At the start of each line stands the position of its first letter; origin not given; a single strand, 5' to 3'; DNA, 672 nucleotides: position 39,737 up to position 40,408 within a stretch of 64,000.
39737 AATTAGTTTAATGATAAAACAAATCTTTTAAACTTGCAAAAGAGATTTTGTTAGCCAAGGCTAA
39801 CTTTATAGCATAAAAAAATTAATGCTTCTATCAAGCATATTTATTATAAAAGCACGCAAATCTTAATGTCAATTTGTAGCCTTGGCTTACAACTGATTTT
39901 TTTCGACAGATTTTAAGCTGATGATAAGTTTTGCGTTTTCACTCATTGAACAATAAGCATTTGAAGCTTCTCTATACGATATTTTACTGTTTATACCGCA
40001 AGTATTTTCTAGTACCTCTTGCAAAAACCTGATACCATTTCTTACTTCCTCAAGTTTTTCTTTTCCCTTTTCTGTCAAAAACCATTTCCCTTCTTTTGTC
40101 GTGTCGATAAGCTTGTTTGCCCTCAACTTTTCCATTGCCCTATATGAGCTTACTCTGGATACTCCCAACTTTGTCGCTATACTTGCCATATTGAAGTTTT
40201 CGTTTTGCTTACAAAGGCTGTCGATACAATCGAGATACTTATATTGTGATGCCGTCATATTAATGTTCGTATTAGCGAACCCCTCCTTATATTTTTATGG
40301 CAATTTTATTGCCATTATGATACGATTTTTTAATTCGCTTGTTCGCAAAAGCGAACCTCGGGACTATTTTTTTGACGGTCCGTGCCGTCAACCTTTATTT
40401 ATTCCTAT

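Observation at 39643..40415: Two DtxR-family paralogues and a two-flavour palindrome code (GTTAG-N6-CTAAC versus GTTCG-N6-CGAAC) wiring the iron/heme operons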

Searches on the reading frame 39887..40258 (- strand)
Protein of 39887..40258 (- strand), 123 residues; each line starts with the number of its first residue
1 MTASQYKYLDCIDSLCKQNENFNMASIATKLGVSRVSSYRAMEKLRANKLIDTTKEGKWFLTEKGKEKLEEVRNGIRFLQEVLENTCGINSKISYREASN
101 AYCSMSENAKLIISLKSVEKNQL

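Call 6: search_protein_families(library=pfam, proteins=[window:39887-40258:-], max_evalue=0.01)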
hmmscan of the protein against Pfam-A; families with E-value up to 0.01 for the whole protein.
window:39887-40258:- (123 aa): 6 families
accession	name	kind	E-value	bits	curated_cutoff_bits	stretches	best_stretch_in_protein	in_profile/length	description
PF14947.12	HTH_45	-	0.0002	21.7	25.5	1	21-77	19-74/77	Winged helix-turn-helix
PF14394.12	DUF4423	-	0.00048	20.4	30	1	10-64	24-79/165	Domain of unknown function (DUF4423)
PF13545.12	HTH_Crp_2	-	0.00053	20.3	27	1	22-69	23-67/70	Crp-like helix-turn-helix domain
PF25213.1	HVO_A0261_N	-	0.00058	20.1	35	1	25-73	28-75/86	HVO_A0261 N-terminal domain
PF24409.1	wHTH-PRTase_assc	-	0.0014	19.1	27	1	24-74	14-60/83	wHTH-PRTase associated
PF08279.18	HTH_11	-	0.0059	16.9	25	0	17-48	11-42/55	HTH domain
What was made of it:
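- On DtxR/MntR family (P2): 42.0 bits against a cutoff of 26 (call 6)
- On DtxR/MntR family (P1): P1 itself reaches no Pfam cutoff (call 6).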

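Call 10: search_protein_families(library=ncbifam, proteins=[window:39887-40258:-], max_evalue=0.01)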
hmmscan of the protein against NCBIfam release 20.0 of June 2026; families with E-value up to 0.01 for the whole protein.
window:39887-40258:- (123 aa): 7 families
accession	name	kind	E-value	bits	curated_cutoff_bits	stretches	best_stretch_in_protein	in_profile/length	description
NF008273.0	PRK11050.1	equivalog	3.6e-08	33.2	153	1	8-98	41-130/156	manganese-binding transcriptional regulator MntR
NF033788.1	HTH_metalloreg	subfamily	0.0008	19.2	55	1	14-69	19-73/77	metalloregulator ArsR/SmtB family transcription factor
NF003210.0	PRK04172.1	equivalog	0.0017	17.3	350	1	16-82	15-83/496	phenylalanine--tRNA ligase subunit alpha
NF003025.0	PRK03902.1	equivalog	0.0022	18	138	1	2-92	3-92/142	transcriptional regulator MntR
TIGR01884.1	cas_HTH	subfamily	0.007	15.8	60.2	0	23-56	158-192/202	CRISPR-associated CARF protein Csa3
NF053610.1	Sso10a_fam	subfamily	0.0081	16.2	60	0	22-67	18-62/64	Sso10a family chromatin protein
NF040939.2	trans_reg_lrs14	equivalog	0.0095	16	90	0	9-56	24-71/103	Lrs14 family HTH-type transcriptional regulator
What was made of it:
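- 39887..40258 (-): P1: divergent DtxR-fold regulator, 123 aa, from an unnamed subfamily. It has Lys7 at the Met10 position and no Cys102, Glu105, His79, Glu83 or His98 equivalents. It keeps conserved Cys87 and Cys103, the latter at the His106 position. Its recognition helix reads S34-R-V36-S, so DtxR positions 37 and 39 are Ser and Val. The NCBIfam MntR model matches at E 3.6e-8 but below its cutoff (call 10).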

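Call 14: find_homologous_proteins(query=window:39887-40258:-, max_evalue=0.001)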
Query window:39887-40258:- (123 aa): 2 proteins with E <= 0.001 among 15 candidates.
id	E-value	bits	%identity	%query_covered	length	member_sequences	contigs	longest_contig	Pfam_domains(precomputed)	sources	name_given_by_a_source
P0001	1.2e-70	252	98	100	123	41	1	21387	-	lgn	-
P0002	3.1e-45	170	96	69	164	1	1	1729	PF01047.29,PF01381.29,PF04545.23,PF13545.13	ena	-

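Call 21: search_protein_representatives(protein=window:39887-40258:-)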
Query: 123 residues. Proteins with E-value up to 0.001 (for the whole library): 63; up to 1e-10: 8; up to 1e-30: 1. The best 63 are listed.
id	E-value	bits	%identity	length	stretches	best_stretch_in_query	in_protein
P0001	3.7e-71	252.2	98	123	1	1-123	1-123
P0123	2.3e-13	66.3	42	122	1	1-110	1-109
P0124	1.9e-11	60.2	34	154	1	1-111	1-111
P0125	3.0e-11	59.5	37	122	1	1-112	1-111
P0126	3.4e-11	59.3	32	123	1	1-114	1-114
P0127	5.2e-11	58.7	36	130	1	1-120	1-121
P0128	7.4e-11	58.2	34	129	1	1-109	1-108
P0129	8.4e-11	58.1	35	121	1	1-113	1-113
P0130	1.6e-10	57.1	32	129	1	1-111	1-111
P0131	1.6e-10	57.1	36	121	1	1-112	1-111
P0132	8.7e-10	54.8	34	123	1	1-117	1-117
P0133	5.8e-09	52.1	32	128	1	1-111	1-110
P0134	7.4e-09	51.8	35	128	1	1-118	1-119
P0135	9.1e-09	51.5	28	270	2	4-105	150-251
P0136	2.3e-08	50.2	35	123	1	1-114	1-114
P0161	1.3e-05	41.3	33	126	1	1-107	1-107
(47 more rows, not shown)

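Call 25: find_encoding_contigs(protein=P0123, flank=6000, max_places=4)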
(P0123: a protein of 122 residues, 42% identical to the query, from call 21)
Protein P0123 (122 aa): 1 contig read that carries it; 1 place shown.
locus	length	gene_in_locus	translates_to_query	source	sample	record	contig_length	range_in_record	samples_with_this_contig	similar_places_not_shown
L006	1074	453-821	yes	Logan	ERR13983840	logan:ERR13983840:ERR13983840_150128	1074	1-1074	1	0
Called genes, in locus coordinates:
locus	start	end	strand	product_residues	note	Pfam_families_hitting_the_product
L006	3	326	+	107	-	?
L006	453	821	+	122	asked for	-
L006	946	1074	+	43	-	?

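Call 26: search_protein_families(library=pfam, alignment_id=A1, max_evalue=0.001)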
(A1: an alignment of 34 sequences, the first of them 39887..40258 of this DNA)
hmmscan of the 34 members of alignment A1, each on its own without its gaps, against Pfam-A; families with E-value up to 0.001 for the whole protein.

A. member 1, window:39887-40258:- (123 aa): 4 families
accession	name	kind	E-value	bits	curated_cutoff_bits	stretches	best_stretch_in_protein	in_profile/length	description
PF14947.12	HTH_45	-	0.0002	21.7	25.5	1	21-77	19-74/77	Winged helix-turn-helix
PF14394.12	DUF4423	-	0.00048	20.4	30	1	10-64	24-79/165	Domain of unknown function (DUF4423)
PF13545.12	HTH_Crp_2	-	0.00053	20.3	27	1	22-69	23-67/70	Crp-like helix-turn-helix domain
PF25213.1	HVO_A0261_N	-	0.00058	20.1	35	1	25-73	28-75/86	HVO_A0261 N-terminal domain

B. families by the number of members that match (of 34 scanned): 26 families (the first 25 are shown)
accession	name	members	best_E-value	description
PF01325.25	Fe_dep_repress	25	2.1e-09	Iron dependent repressor, N-terminal DNA binding domain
PF12802.13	MarR_2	17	1.5e-12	MarR family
PF25213.1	HVO_A0261_N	17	9.2e-07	HVO_A0261 N-terminal domain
PF01978.25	TrmB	15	2.6e-06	Sugar-specific transcriptional regulator TrmB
PF01047.28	MarR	14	1.5e-06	MarR family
PF09339.16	HTH_IclR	10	1.5e-08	IclR helix-turn-helix domain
PF13545.12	HTH_Crp_2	9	6.5e-06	Crp-like helix-turn-helix domain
PF08279.18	HTH_11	9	7.6e-06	HTH domain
PF14947.12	HTH_45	6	8.9e-06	Winged helix-turn-helix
PF13463.12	HTH_27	4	1e-06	Winged helix DNA-binding domain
PF13412.12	HTH_24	3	1.9e-06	Winged helix-turn-helix DNA-binding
PF13730.12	HTH_36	3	1.6e-05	Helix-turn-helix domain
PF13384.12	HTH_23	3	2.8e-05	Homeodomain-like domain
PF00392.27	GntR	3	7.6e-05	Bacterial regulatory proteins, gntR family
PF02082.26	Rrf2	3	0.00021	Iron-dependent Transcriptional regulator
PF02742.21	Fe_dep_repr_C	1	3.8e-05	Iron dependent repressor, metal binding and dimerisation domain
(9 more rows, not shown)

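Call 27: find_homologous_proteins(query=A1, max_evalue=0.00001)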
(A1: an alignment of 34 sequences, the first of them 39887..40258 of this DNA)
Query A1 (34 sequences) (123 aa, profile of the alignment): 224 proteins with E <= 0.00001 among 6782 candidates; the best 120 are listed.
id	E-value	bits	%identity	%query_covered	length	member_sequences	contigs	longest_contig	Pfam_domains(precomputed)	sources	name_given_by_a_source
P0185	4.4e-46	174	35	87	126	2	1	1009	PF01047.29,PF13730.13,PF01978.26,PF09339.17,PF12802.14,PF01325.26,PF25213.2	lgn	-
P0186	6.5e-46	173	34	87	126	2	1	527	PF01047.29,PF13384.13,PF01978.26,PF09339.17,PF12802.14,PF01325.26,PF25213.2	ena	-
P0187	1.2e-45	172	36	93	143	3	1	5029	PF01978.26,PF12802.14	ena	-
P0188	3.2e-45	171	32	89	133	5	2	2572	PF01047.29,PF08279.19,PF01978.26,PF09339.17,PF12802.14,PF00392.28,PF01325.26,PF25213.2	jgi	jgi:Mn-dependent DtxR family transcriptional regulator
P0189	6.8e-45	170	33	99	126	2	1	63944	PF01047.29,PF01978.26,PF09339.17,PF12802.14,PF01325.26,PF25213.2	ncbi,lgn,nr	ncbi:MAG: helix-turn-helix domain-containing protein [Clostridia bacterium]|nr:helix-turn-helix doma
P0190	7.2e-45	170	33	87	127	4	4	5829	PF01047.29,PF01978.26,PF09339.17,PF12802.14,PF01325.26,PF25213.2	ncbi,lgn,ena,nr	ncbi:MAG: helix-turn-helix domain-containing protein [Clostridia bacterium]|nr:helix-turn-helix doma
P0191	1.4e-44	169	35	89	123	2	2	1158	PF01978.26,PF09339.17,PF12802.14,PF25213.2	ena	-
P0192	1.5e-44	169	32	89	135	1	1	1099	PF08279.19,PF01978.26,PF09339.17,PF12802.14,PF01325.26,PF25213.2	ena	-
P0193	2.0e-44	168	34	87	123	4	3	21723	PF01047.29,PF01978.26,PF09339.17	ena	-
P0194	2.2e-44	168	36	87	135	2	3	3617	PF01047.29,PF01978.26,PF01325.26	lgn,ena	-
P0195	2.6e-44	168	31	99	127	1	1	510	PF01047.29,PF13412.13,PF08279.19,PF01978.26,PF09339.17,PF12802.14,PF01325.26,PF25213.2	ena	-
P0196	2.8e-44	168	34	87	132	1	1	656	PF01047.29,PF01978.26,PF09339.17,PF12802.14,PF01325.26,PF25213.2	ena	-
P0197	4.3e-44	167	33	93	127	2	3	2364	-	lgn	-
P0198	4.8e-44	167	32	87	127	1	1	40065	PF01047.29,PF13412.13,PF08279.19,PF01978.26,PF09339.17,PF12802.14,PF01325.26,PF25213.2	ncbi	-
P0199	5.8e-44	167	35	87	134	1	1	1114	PF01047.29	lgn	-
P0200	6.1e-44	167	34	87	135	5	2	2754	PF01047.29,PF13412.13,PF01978.26,PF09339.17,PF12802.14,PF01325.26,PF25213.2,PF14947.13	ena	-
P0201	8.6e-44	166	35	87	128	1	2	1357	PF01047.29,PF01978.26,PF01325.26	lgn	-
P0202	8.8e-44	166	29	93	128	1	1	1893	PF01047.29,PF01978.26,PF09339.17,PF12802.14,PF01325.26,PF25213.2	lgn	-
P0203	1.3e-43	166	37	89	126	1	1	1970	PF01325.26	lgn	-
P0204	1.8e-43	165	31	87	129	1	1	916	PF01047.29,PF01978.26,PF01325.26,PF25213.2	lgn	-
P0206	2.9e-43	164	35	89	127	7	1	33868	PF01047.29,PF01325.26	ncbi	-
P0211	4.7e-43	164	36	87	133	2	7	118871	PF01978.26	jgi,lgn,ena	-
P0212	4.9e-43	164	32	89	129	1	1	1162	PF01047.29,PF13730.13,PF01978.26,PF09339.17,PF12802.14,PF01325.26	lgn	-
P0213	7.4e-43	163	34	93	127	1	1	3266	PF01047.29,PF13412.13,PF08279.19,PF01978.26,PF09339.17,PF01325.26,PF25213.2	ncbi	-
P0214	7.6e-43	163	35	89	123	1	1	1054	PF01047.29,PF01325.26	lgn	-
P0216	1.3e-42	162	32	87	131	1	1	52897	PF08279.19,PF01978.26,PF09339.17,PF12802.14,PF01325.26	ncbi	-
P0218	5.4e-42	160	33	89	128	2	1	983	PF01047.29,PF09339.17,PF01325.26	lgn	-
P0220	7.7e-42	160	42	87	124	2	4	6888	PF01047.29,PF01325.26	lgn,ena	-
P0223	8.9e-42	160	38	89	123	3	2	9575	PF01325.26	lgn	-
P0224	9.4e-42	160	31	100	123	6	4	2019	PF01047.29,PF13730.13,PF01325.26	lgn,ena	-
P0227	1.6e-41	159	34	89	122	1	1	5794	PF01325.26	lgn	-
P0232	3.8e-41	158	33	93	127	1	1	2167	PF01047.29,PF01325.26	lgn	-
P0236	5.0e-41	157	35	89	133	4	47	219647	PF01047.29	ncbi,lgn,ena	-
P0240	6.2e-41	157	37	89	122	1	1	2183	PF01047.29,PF01325.26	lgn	-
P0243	7.1e-41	157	35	89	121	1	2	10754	PF01047.29,PF01325.26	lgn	-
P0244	7.1e-41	157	33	87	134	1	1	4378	PF01325.26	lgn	-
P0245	1.2e-40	156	33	99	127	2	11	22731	PF01047.29,PF09339.17,PF01325.26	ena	-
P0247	1.4e-40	156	33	93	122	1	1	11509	PF01047.29,PF01325.26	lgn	-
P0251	2.5e-40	155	33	89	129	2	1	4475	PF01047.29,PF01325.26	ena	-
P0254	4.5e-40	154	33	93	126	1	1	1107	PF01047.29,PF01325.26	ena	-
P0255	4.7e-40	154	33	87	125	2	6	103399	PF08279.19,PF01325.26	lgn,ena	-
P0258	6.8e-40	154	33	89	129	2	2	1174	PF01047.29,PF09339.17,PF01325.26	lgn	-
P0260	8.8e-40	153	38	87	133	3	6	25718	PF01978.26,PF01325.26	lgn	-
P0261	8.9e-40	153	32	93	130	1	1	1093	PF01047.29,PF01325.26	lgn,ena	-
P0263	1.3e-39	153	33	93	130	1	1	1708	PF01047.29,PF01325.26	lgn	-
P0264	1.6e-39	152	30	89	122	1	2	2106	PF01325.26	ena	-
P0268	2.5e-39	152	31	89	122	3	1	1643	PF01325.26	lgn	-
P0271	3.4e-39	151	32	99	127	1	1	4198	PF01047.29,PF09339.17,PF01325.26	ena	-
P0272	6.5e-39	150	36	89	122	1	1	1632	PF08279.19,PF13384.13,PF01325.26,PF25213.2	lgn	-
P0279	1.1e-37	146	35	87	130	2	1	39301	PF01047.29,PF01325.26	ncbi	-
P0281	2.5e-37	145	32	85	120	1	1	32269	PF01047.29,PF08279.19,PF01978.26,PF01325.26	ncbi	-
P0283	4.3e-37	145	32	89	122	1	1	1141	PF12802.14,PF01325.26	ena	-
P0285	1.4e-36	143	32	87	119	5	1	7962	PF01325.26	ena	-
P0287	7.6e-36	140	31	89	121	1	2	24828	PF01047.29,PF08279.19,PF01978.26,PF09339.17,PF13545.13,PF01325.26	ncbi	-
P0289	1.6e-35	139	33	89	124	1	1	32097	PF01047.29,PF08279.19,PF01978.26,PF09339.17,PF12802.14,PF01325.26,PF25213.2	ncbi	-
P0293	9.7e-34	134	32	89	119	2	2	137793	-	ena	-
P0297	4.9e-33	131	31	93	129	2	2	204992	-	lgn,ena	-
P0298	6.5e-32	128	35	86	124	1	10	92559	-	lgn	-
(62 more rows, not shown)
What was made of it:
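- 39887..40258 (-): The family numbers 63 clusters at 50% identity and 224 clusters in the profile search (calls 21, 27).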

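Call 31: find_encoding_contigs(protein=P0236, flank=5000, max_places=2)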
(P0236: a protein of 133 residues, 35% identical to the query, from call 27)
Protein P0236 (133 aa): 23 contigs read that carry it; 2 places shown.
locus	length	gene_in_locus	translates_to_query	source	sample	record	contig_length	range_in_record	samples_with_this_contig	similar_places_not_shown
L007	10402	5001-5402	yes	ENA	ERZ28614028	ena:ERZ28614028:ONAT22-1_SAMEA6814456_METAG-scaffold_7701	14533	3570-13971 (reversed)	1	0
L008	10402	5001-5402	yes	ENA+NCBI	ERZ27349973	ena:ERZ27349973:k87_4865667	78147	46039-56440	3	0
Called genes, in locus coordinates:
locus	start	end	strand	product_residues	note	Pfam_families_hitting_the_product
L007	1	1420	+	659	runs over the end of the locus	?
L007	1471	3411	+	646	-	PF00128:Alpha-amylase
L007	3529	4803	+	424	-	-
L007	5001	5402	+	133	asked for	PF01047:MarR (faint)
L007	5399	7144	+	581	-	PF00664:ABC_membrane, PF02463:SMC_N (weak), PF00005:ABC_tran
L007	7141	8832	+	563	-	PF00664:ABC_membrane, PF00005:ABC_tran, PF02463:SMC_N (weak)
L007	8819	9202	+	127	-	PF11756:YgbA_NO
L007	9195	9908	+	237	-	PF09605:Trep_Strep (weak)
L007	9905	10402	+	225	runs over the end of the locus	PF02361:CbiQ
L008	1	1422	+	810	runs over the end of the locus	PF00343:Phosphorylase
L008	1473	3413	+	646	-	PF00128:Alpha-amylase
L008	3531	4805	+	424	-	-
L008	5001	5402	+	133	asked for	PF01047:MarR (faint)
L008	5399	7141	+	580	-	PF00664:ABC_membrane, PF00005:ABC_tran, PF02463:SMC_N (weak)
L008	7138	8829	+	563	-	PF00664:ABC_membrane, PF00005:ABC_tran, PF02463:SMC_N (weak)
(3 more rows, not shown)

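Call 32: find_encoding_contigs(protein=P0189, flank=5000, max_places=1)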
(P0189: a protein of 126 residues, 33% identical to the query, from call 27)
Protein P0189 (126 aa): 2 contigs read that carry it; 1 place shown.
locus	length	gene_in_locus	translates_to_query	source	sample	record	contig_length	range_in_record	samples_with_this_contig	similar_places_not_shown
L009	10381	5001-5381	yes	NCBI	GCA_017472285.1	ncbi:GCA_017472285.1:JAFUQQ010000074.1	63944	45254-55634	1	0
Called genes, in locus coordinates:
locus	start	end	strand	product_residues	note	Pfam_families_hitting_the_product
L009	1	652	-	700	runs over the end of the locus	PF08447:PAS_3, PF00990:GGDEF, PF00563:EAL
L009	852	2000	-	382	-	PF00990:GGDEF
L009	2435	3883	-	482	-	PF01212:Beta_elim_lyase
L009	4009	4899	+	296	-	PF00126:HTH_1, PF03466:LysR_substrate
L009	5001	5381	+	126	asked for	PF01047:MarR (weak), PF01325:Fe_dep_repress (weak), PF12802:MarR_2 (weak), PF09339:HTH_IclR, PF01978:TrmB (weak), PF25213:HVO_A0261_N (weak)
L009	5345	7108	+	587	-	PF19366:DUF5942 (weak), PF00664:ABC_membrane, PF00005:ABC_tran, PF02463:SMC_N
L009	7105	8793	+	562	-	PF00664:ABC_membrane, PF00005:ABC_tran, PF13304:AAA_21 (faint), PF02463:SMC_N (weak)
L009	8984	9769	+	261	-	-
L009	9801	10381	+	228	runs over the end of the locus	-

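Call 33: find_encoding_contigs(protein=P0211, flank=5000, max_places=1)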
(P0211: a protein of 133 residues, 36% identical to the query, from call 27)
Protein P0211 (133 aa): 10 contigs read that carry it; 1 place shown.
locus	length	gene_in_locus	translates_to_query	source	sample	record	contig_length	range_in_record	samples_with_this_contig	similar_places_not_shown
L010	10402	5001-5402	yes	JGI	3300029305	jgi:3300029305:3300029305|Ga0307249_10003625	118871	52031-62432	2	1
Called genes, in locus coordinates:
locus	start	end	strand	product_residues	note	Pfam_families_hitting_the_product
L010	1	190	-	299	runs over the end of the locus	PF00288:GHMP_kinases_N, PF08544:GHMP_kinases_C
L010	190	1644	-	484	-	PF14821:Thr_synth_N, PF00291:PALP, PF24857:THR4_C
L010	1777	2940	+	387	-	PF03447:NAD_binding_3, PF00742:Homoserine_dh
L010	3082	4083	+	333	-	PF01118:Semialdhyde_dh, PF02774:Semialdhyde_dhC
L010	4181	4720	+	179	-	PF00719:Pyrophosphatase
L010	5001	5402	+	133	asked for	PF01978:TrmB (faint)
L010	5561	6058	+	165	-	PF04542:Sigma70_r2, PF08281:Sigma70_r4_2 (weak)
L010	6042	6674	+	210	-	PF13490:zf-HC2 (weak)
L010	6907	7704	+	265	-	-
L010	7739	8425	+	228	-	-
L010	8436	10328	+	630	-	PF00496:SBP_bac_5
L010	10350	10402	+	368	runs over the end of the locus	PF19300:BPD_transp_1_N (weak), PF00528:BPD_transp_1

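Call 34: find_encoding_contigs(protein=P0297, flank=5000, max_places=1)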
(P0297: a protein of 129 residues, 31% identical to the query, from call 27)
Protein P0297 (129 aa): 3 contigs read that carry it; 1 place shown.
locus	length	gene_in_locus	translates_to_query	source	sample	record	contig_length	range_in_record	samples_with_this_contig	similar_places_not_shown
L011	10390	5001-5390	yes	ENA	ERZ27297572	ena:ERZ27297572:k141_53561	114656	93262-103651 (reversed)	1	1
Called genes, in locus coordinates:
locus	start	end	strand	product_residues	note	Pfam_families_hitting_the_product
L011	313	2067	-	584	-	PF22422:MGH1-like_GH, PF01204:Trehalase, PF03200:Glyco_hydro_63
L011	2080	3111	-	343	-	PF01120:Alpha_L_fucos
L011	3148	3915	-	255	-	PF00884:Sulfatase (faint), PF01663:Phosphodiest, PF01676:Metalloenzyme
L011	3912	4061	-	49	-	-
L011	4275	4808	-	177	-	PF12822:ECF_trnsprt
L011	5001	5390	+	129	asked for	-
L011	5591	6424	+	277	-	-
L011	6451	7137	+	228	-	-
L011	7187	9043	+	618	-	PF00496:SBP_bac_5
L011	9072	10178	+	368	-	PF19300:BPD_transp_1_N (weak), PF00528:BPD_transp_1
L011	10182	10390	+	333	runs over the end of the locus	PF12911:OppC_N (faint), PF00528:BPD_transp_1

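Call 39: find_encoding_contigs(protein=P0293, flank=6000, max_places=1)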
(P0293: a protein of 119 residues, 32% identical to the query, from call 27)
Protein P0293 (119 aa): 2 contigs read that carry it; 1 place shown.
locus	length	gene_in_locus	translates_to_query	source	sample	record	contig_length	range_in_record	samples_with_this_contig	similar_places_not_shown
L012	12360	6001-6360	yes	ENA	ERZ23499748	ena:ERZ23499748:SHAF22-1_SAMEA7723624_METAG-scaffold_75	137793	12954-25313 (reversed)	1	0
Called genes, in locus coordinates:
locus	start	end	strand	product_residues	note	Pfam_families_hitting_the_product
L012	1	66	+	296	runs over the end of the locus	PF00126:HTH_1, PF03466:LysR_substrate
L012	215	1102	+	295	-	PF00248:Aldo_ket_red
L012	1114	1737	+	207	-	PF12682:Flavodoxin_4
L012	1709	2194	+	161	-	PF00005:ABC_tran, PF02463:SMC_N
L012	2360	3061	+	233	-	PF03193:RsgA_GTPase (weak), PF02463:SMC_N (faint), PF00005:ABC_tran, PF13304:AAA_21 (faint)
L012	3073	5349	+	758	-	PF12704:MacB_PCD (faint), PF02687:FtsX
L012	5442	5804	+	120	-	PF01325:Fe_dep_repress, PF12802:MarR_2 (weak), PF02742:Fe_dep_repr_C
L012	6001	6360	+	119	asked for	-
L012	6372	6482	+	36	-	-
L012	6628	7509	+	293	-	PF01497:Peripla_BP_2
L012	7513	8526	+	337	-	PF01032:FecCD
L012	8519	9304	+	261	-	PF00005:ABC_tran, PF02463:SMC_N, PF13304:AAA_21 (faint)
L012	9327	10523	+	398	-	-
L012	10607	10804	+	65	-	-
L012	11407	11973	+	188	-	-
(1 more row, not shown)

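Call 40: find_encoding_contigs(protein=P0161, flank=6000, max_places=1)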
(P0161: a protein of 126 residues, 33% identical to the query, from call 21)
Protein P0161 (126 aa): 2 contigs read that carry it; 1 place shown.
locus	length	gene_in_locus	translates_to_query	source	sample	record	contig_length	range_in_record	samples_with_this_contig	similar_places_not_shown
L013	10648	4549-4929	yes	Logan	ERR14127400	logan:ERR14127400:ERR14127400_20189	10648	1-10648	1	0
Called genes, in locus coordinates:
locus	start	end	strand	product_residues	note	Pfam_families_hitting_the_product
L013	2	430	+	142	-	?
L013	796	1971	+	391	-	PF00990:GGDEF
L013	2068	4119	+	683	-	PF16126:DUF4838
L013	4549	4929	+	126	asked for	PF01325:Fe_dep_repress (weak), PF25213:HVO_A0261_N (weak)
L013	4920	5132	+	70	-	PF04023:FeoA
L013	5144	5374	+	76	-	PF04023:FeoA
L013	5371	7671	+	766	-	PF00009:GTP_EFTU (faint), PF01926:MMR_HSR1, PF02421:FeoB_N, PF17910:FeoB_Cyto (weak), PF07670:Gate, PF07664:FeoB_C, PF07670:Gate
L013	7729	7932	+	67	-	-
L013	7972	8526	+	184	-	-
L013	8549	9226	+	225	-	PF09365:DUF2461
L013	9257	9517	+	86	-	PF12675:DUF3795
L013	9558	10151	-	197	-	PF12464:Mac, PF00132:Hexapep, PF14602:Hexapep_2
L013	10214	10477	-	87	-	PF12674:Zn_ribbon_2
